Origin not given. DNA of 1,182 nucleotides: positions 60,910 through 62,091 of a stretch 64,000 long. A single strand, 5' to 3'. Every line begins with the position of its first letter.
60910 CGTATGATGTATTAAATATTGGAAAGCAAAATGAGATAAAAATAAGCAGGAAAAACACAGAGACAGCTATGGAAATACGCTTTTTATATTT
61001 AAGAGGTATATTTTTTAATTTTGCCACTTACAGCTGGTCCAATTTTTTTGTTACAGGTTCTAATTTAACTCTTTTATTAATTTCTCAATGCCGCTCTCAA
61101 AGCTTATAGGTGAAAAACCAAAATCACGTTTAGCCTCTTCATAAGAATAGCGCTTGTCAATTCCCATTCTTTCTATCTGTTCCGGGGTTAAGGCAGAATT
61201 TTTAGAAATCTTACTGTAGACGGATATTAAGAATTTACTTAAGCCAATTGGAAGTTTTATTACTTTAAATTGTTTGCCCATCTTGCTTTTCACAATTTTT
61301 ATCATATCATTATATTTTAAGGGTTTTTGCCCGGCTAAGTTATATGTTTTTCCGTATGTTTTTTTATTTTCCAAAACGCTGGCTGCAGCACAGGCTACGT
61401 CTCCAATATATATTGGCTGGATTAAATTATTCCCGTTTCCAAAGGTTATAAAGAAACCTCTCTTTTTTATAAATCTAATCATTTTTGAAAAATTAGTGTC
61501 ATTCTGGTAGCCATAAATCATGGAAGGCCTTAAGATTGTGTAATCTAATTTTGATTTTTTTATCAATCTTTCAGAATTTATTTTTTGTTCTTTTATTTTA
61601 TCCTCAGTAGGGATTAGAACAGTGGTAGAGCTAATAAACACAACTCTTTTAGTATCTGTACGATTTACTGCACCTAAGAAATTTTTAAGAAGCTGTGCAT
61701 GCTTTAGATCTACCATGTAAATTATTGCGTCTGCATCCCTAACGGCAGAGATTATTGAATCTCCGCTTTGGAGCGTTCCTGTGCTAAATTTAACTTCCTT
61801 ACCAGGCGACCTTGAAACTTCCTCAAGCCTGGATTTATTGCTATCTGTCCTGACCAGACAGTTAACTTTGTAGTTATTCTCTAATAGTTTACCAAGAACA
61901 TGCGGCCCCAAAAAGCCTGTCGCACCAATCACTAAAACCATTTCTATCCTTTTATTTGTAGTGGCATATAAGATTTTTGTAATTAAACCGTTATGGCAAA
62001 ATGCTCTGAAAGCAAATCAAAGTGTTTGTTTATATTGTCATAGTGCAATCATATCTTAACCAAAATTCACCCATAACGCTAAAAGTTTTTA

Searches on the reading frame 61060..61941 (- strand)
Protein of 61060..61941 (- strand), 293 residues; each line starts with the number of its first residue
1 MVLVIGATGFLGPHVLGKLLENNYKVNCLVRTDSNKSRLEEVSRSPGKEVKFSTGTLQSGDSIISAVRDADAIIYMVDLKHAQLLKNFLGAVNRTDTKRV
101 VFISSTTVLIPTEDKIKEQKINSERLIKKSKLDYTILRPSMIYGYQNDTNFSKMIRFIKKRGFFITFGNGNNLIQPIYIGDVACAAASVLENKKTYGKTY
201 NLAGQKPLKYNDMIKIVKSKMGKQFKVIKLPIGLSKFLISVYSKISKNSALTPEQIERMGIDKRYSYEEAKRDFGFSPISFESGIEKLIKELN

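Call 101: search_protein_families(library=pfam, proteins=[window:61060-61941:-], max_evalue=1e-8)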
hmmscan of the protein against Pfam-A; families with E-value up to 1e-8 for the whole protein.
window:61060-61941:- (293 aa): 5 families
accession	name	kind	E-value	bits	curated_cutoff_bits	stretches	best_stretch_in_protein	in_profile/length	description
PF13460.12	NAD_binding_10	-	1.1e-17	64.9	27.2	1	6-143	1-147/184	NAD(P)H-binding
PF01370.27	Epimerase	-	1.8e-17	64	20.9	1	2-203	1-240/240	NAD dependent epimerase/dehydratase family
PF05368.20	NmrA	-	1.3e-15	58.2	27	1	2-266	5-281/298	NmrA-like family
PF01073.25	3Beta_HSD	-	5.1e-15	55.7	22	0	122-231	161-279/280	3-beta hydroxysteroid dehydrogenase/isomerase family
PF07993.18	NAD_binding_4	-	7.1e-09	35.6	20.1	0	6-43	3-43/258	Male sterility protein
